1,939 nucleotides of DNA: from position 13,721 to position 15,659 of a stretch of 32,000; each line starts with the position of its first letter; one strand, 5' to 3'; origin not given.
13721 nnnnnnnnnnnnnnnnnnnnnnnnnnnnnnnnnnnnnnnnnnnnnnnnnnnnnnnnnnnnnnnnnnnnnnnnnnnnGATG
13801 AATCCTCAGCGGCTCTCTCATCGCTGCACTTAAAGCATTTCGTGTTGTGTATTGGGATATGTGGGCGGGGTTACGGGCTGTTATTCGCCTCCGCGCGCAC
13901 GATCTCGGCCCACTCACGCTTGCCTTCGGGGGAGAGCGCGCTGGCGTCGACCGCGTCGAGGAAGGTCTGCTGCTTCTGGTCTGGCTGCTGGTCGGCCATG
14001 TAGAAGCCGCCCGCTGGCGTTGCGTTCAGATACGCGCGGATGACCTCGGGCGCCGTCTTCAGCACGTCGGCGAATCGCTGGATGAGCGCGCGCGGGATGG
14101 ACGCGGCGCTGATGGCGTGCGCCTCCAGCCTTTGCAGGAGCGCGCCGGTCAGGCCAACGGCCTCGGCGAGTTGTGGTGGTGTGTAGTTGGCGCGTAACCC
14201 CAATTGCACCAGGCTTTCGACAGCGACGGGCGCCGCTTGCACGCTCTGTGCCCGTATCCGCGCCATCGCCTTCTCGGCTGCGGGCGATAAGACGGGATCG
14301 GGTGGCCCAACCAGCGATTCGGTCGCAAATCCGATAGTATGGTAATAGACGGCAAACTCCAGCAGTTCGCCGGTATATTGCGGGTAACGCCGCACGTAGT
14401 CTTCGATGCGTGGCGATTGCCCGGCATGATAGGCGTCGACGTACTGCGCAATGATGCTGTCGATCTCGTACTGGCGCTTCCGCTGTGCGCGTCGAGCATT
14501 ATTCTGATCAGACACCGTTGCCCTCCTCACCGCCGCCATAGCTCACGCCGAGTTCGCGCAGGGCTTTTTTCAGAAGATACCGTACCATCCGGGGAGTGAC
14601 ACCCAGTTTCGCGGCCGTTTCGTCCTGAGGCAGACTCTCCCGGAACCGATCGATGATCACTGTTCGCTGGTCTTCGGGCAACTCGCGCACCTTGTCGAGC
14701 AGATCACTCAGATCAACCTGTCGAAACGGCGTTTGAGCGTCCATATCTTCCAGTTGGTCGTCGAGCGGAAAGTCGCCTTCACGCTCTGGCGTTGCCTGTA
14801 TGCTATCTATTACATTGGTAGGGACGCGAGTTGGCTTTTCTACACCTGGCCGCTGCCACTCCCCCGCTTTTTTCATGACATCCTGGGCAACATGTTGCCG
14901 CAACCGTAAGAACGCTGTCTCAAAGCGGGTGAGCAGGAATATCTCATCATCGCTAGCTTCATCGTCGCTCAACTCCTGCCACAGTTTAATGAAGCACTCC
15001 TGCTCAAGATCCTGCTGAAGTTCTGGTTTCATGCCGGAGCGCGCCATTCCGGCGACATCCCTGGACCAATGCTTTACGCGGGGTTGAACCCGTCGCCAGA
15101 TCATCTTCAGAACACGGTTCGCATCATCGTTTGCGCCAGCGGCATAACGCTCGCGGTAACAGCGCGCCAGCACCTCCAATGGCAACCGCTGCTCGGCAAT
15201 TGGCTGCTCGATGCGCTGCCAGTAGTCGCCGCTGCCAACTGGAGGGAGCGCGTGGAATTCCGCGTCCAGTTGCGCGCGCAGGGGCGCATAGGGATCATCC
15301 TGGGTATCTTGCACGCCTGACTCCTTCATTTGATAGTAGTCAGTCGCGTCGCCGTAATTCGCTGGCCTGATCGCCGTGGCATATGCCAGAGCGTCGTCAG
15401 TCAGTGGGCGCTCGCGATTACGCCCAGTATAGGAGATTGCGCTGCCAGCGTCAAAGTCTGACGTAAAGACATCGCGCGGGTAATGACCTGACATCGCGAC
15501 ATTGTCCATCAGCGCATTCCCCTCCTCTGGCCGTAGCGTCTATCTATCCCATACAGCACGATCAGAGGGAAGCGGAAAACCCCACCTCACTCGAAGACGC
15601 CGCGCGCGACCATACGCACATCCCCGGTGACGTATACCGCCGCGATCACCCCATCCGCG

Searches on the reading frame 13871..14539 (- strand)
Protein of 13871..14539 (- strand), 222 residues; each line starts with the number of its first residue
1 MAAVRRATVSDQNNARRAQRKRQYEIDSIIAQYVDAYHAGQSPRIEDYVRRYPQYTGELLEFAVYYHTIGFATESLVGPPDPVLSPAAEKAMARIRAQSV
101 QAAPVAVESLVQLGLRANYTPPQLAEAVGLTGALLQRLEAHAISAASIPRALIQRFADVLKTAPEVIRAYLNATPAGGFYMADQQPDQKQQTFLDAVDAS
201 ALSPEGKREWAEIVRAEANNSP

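Call 9: search_protein_families(library=pfam, proteins=[window:13871-14539:-], max_evalue=0.01)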
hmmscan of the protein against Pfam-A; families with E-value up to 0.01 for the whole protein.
window:13871-14539:- (222 aa): 1 family
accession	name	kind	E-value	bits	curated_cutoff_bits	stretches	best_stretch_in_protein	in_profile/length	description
PF13560.12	HTH_31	-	0.00035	21.3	27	1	116-168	12-62/64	Helix-turn-helix domain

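Call 43: search_protein_families(library=pfam, proteins=[window:13871-14539:-], max_evalue=5)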
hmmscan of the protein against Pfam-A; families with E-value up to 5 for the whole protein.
window:13871-14539:- (222 aa): 1 family
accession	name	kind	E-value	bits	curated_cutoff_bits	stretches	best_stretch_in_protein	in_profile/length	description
PF13560.12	HTH_31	-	0.00035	21.3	27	1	116-168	12-62/64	Helix-turn-helix domain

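Call 44: search_protein_families(library=ncbifam, proteins=[window:13871-14539:-], max_evalue=5)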
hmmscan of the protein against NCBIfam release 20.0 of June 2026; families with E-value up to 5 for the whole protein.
window:13871-14539:- (222 aa): 0 families

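Call 45: find_homologous_proteins(query=window:13871-14539:-, max_evalue=0.001)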
Query window:13871-14539:- (222 aa): 100 proteins with E <= 0.001 among 977 candidates.
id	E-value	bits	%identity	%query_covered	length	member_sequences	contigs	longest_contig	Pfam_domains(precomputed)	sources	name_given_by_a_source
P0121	5.9e-132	455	100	96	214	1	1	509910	-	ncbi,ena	-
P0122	8.2e-116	403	87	96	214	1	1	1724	-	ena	-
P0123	8.9e-111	386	85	96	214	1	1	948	-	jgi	-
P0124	4.1e-109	381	83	96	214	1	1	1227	-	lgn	-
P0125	1.3e-108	379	82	96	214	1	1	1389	-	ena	-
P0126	1.8e-107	375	84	95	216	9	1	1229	-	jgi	jgi:hypothetical protein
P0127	2.1e-107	375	80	100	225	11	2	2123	-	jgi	jgi:hypothetical protein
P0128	4.6e-106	371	82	96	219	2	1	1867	-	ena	-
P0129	2.3e-103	362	79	96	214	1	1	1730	-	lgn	-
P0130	4.4e-103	361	79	96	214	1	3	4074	-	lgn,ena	-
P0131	5.5e-103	361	79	96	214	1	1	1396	-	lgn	-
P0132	8.6e-103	360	81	96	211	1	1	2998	-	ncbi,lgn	-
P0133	1.1e-102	360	78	96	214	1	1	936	-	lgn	-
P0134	1.6e-96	340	75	96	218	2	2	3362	-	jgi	-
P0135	9.1e-95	334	72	96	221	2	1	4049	-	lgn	-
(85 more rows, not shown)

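Call 52: search_solved_structures(query=A3, max_evalue=5, show_alignments=3)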
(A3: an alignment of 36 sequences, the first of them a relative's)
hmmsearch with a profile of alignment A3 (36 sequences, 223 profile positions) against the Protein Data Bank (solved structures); distinct sequences matched with E-value up to 5: 6.
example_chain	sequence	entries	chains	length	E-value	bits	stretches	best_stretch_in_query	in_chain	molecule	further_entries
3kxa_A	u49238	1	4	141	0.027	17.1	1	80-168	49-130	Putative uncharacterized protein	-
4a1g_A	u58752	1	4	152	0.18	14.4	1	22-92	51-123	MITOTIC CHECKPOINT SERINE/THREONINE-PROTEIN KINASE BUB1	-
2lah_A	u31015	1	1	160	0.2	14.3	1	22-91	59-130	Mitotic checkpoint serine/threonine-protein kinase BUB1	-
8ucj_d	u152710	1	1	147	0.49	13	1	100-138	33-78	Cytochrome c oxidase subunit 4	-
9deg_A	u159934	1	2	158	0.62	12.7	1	112-174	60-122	Win1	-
8uck_d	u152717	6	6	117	1.4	11.5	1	96-138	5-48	Cytochrome c oxidase subunit 4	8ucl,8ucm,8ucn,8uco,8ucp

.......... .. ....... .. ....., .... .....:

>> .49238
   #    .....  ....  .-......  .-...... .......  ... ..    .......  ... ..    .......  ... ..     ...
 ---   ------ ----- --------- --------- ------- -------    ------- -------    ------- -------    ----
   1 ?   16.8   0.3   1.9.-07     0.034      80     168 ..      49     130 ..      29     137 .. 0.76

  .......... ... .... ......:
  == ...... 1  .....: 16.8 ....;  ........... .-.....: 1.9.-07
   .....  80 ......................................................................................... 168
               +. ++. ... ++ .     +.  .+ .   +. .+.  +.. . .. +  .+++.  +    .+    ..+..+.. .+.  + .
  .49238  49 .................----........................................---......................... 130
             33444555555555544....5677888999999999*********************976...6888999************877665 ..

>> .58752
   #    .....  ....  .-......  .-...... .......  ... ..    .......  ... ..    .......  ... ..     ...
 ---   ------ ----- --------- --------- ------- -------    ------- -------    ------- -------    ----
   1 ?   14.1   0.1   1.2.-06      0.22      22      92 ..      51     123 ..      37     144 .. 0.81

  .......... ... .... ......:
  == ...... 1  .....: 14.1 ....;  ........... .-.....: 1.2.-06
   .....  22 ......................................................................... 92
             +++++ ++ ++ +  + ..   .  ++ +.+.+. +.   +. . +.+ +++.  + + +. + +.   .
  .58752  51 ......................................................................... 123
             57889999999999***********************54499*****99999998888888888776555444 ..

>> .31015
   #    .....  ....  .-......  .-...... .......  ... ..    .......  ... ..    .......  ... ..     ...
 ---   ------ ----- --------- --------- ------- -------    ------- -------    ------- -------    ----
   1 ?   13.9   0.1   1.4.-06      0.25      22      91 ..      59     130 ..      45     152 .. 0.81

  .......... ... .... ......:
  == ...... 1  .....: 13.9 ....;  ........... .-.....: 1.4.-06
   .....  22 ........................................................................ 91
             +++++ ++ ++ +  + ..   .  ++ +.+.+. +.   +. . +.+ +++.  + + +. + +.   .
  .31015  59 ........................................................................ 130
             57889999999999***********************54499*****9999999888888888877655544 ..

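Call 56: predict_structure(alignment_id=A3)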
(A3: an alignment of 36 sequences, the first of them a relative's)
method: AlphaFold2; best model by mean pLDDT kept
length: 214 residues; sequences in the alignment: 36
mean_pLDDT: 75.1   pTM: 0.48
mean pLDDT of the five models: 75.1, 74.4, 73.8, 72.8, 72.2
residues with pLDDT >= 90: 25; 70-90: 124; 50-70: 31; < 50: 34
segments of 3 or more residues with pLDDT < 50: 63-73, 90-98, 168-179
pLDDT, mean of each block of 10 residues (from residue 1): 71 86 86 85 90 80 42 55 58 45 84 88 88 84 91 85 63 43 84 88 89 58
secondary structure, 60 per line:
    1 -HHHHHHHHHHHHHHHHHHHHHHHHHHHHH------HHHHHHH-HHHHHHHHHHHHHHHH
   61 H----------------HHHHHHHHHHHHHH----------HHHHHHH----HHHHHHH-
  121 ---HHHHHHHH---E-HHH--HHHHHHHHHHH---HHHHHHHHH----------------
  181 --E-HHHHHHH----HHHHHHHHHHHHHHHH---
elements in order: H2-30 H37-43 H45-61 H78-91 H102-108 H113-119 H124-131 H142-152 H156-164 H185-191 H196-211

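Call 60: fold_search(model_id=the predicted structure, library=pdb)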
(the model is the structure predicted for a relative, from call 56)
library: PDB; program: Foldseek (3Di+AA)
matches with E <= 10: 317; with E <= 0.001: 0
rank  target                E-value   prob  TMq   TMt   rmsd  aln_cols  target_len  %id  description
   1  3kxa_A                1.3e-03  1.00  0.26  0.40  18.0       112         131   28  Crystal Structure of NGO0477 from Neisseria gonorrhoeae (released 2010-01-19)
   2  3kxa_B                2.1e-03  1.00  0.26  0.41  18.0       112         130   28  Crystal Structure of NGO0477 from Neisseria gonorrhoeae (released 2010-01-19)
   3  9a7f_A                1.1e-01  0.96  0.26  0.39  16.6       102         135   22  Integrative model of RGHR-DLDH1 by crosslinking MS and deep learning (released 2024-09-18)
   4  1b0n_A                1.3e-01  0.95  0.25  0.49  15.9       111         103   14  SINR PROTEIN/SINI PROTEIN COMPLEX (released 1999-01-13)
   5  8c7e_A                1.3e-01  0.91  0.25  0.33  11.3       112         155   14  Serendipitous cyanase structure from Serratia-like contamination (released 2023-02-22)
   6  2b5a_A                1.8e-01  0.99  0.25  0.61   3.0        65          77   14  C.BclI, Control Element of the BclI Restriction-Modification System (released 2006-01-03)
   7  2b5a_B                1.9e-01  0.99  0.25  0.64   2.7        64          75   14  C.BclI, Control Element of the BclI Restriction-Modification System (released 2006-01-03)
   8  3qq6_A                1.9e-01  0.99  0.25  0.65   3.2        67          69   16  The N-terminal DNA binding domain of SinR from Bacillus subtilis (released 2011-06-15)
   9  2ef8_B                2.0e-01  0.91  0.21  0.43   3.9        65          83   17  Crystal structure of C.EcoT38IS (released 2008-02-26)
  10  3qq6_B                2.1e-01  1.00  0.25  0.72   1.7        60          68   17  The N-terminal DNA binding domain of SinR from Bacillus subtilis (released 2011-06-15)
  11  1pra_MODEL_1_A        2.1e-01  0.98  0.23  0.64   4.8        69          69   20  DETERMINATION OF THE NUCLEAR MAGNETIC RESONANCE SOLUTION STRUCTURE OF THE DNA-BINDING DOMAIN (RESIDUES 1 TO 69 (released 1993-10-31)
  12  7o74_A                2.1e-01  0.89  0.25  0.33  12.0       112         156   14  Structure of cyanase from Pseudomonas lactis (released 2021-04-21)
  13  4o8b                  2.1e-01  0.85  0.24  0.47  13.6       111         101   21  Crystal structure of transcriptional regulator BswR (released 2014-02-12)
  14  2cro                  2.2e-01  0.99  0.24  0.70   2.3        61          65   23  STRUCTURE OF PHAGE 434 CRO PROTEIN AT 2.35 ANGSTROMS RESOLUTION (released 1989-10-15)
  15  5tn0_MODEL_1_A        3.0e-01  0.97  0.24  0.66   5.6        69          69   16  Solution Structure of the N-terminal DNA-binding domain of the master biofilm-regulator SinR from Bacillus sub (released 2017-10-25)
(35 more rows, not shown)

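Call 80: search_protein_families(library=padloc, proteins=[window:13871-14515:-], max_evalue=0.01)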
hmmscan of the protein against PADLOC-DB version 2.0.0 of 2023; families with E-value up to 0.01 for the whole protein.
window:13871-14515:- (214 aa): 0 families

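Call 81: search_protein_families(library=phrogs, proteins=[window:13871-14515:-], max_evalue=0.01)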
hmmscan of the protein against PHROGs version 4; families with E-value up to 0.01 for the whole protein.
window:13871-14515:- (214 aa): 1 family
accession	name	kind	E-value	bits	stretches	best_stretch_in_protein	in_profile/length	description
phrog_686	-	DNA, RNA and nucleotide metabolism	0.0024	19.1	0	82-132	11-70/76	HTH DNA binding protein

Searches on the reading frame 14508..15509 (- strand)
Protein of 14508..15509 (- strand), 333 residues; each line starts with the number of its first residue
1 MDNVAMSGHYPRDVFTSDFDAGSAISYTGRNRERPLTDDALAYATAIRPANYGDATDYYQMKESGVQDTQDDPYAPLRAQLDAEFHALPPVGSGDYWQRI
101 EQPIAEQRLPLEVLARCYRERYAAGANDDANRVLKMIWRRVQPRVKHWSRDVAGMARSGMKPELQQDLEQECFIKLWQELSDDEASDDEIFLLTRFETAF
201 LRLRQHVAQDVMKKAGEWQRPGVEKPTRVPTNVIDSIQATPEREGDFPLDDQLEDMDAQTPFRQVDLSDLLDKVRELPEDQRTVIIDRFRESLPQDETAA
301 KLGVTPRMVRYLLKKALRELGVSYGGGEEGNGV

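Call 9: search_protein_families(library=pfam, proteins=[window:14508-15509:-], max_evalue=0.01)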
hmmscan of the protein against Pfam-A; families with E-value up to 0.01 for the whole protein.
window:14508-15509:- (333 aa): 3 families
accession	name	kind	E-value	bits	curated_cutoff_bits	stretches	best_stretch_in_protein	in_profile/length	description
PF08281.18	Sigma70_r4_2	-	2.7e-10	40.2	25.7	1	270-320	4-54/54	Sigma-70, region 4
PF04545.22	Sigma70_r4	-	1.2e-09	37.9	24.1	1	276-320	4-48/50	Sigma-70, region 4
PF07638.17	Sigma70_ECF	-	0.00084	19.7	21.1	1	248-310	107-169/185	ECF sigma factor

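Call 43: search_protein_families(library=pfam, proteins=[window:14508-15509:-], max_evalue=5)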
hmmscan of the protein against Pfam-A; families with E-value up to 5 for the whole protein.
window:14508-15509:- (333 aa): 7 families
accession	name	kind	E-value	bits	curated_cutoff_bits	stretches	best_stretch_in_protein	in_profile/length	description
PF08281.18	Sigma70_r4_2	-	2.7e-10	40.2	25.7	1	270-320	4-54/54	Sigma-70, region 4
PF04545.22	Sigma70_r4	-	1.2e-09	37.9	24.1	1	276-320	4-48/50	Sigma-70, region 4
PF07638.17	Sigma70_ECF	-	0.00084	19.7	21.1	1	248-310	107-169/185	ECF sigma factor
PF13384.12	HTH_23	-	0.024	14.9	24.6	1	279-315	4-40/50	Homeodomain-like domain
PF13518.12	HTH_28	-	0.038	14.5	25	1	282-315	2-35/52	Helix-turn-helix domain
PF04542.20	Sigma70_r2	-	0.048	13.9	24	1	144-183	8-43/71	Sigma-70 region 2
PF00376.29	MerR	-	0.18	12.1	28.2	1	298-314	5-21/38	MerR family regulatory protein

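Call 44: search_protein_families(library=ncbifam, proteins=[window:14508-15509:-], max_evalue=5)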
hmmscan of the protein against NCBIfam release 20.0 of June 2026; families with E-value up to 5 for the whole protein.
window:14508-15509:- (333 aa): 36 families (the best 25 are shown)
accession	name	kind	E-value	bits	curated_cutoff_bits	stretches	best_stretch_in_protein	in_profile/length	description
TIGR02937.1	sigma70-ECF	superfamily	2.6e-12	46.7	42.9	1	136-320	5-161/165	sigma-70 family RNA polymerase sigma factor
TIGR02983.1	SigE-fam_strep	subfamily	1.7e-09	37.8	141.55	1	249-321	82-155/162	SigE family RNA polymerase sigma factor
TIGR02985.1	Sig70_bacteroi1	subfamily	1.8e-09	38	126.4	1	161-320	24-158/162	RNA polymerase sigma-70 factor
NF009165.0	PRK12512.1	equivalog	4.9e-06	26.3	198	1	233-324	89-179/184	RNA polymerase sigma factor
NF009171.0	PRK12518.1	equivalog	5.9e-06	26.2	208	1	132-318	27-178/191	RNA polymerase sigma factor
NF058625.1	sigma_PG0214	equivalog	9.3e-06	25.4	130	2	262-318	95-155/170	GFO_1088 family ECF-type sigma factor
NF005514.0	PRK07122.1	subfamily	1e-05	24.8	372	1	234-320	175-259/264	RNA polymerase sigma factor SigF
TIGR02980.1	SigBFG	subfamily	1.1e-05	25.3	234.35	1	236-320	137-222/227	SigB/SigF/SigG family RNA polymerase sigma factor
NF008888.0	PRK11922.1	equivalog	2.3e-05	24.2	204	1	250-316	121-188/231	RNA polymerase sigma factor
TIGR02984.1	Sig-70_plancto1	subfamily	3.8e-05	23.3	183.75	1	264-320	128-184/189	RNA polymerase sigma-70 factor, Planctomycetaceae-specific subfamily 1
TIGR02952.1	Sig70_famx2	equivalog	4e-05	23.6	206.45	1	259-320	105-166/170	ECF subfamily RNA polymerase sigma factor, BldN family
NF007230.0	PRK09648.1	subfamily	7.2e-05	22.6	209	1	265-320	130-185/195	RNA polymerase sigma factor ShbA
NF009172.0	PRK12519.1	subfamily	8.7e-05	22.1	222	2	255-320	116-185/194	RNA polymerase sigma factor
TIGR02989.1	Sig-70_gvs1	subfamily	9.5e-05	22.4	124.55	1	254-320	87-154/158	RNA polymerase sigma-70 factor, Rhodopirellula/Verrucomicrobium family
NF008891.0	PRK11924.1-5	subfamily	0.00076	19.6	259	1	250-317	90-156/171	RNA polymerase sigma factor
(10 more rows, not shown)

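Call 80: search_protein_families(library=padloc, proteins=[window:14508-15314:-], max_evalue=0.01)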
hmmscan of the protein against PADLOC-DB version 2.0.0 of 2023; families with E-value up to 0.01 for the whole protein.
window:14508-15314:- (268 aa): 0 families

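Call 81: search_protein_families(library=phrogs, proteins=[window:14508-15314:-], max_evalue=0.01)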
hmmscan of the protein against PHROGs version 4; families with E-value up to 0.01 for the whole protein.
window:14508-15314:- (268 aa): 4 families
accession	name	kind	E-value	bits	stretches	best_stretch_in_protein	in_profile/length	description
phrog_1740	-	transcription regulation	4e-07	29.9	1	95-261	78-218/567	RNA polymerase sigma factor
phrog_351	-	transcription regulation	5.3e-07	29.6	1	180-263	645-730/928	RNA polymerase sigma factor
phrog_36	-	transcription regulation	0.00022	21.9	1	193-261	121-189/220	transcriptional regulator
phrog_11138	-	unknown function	0.002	19.4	1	186-255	65-135/142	-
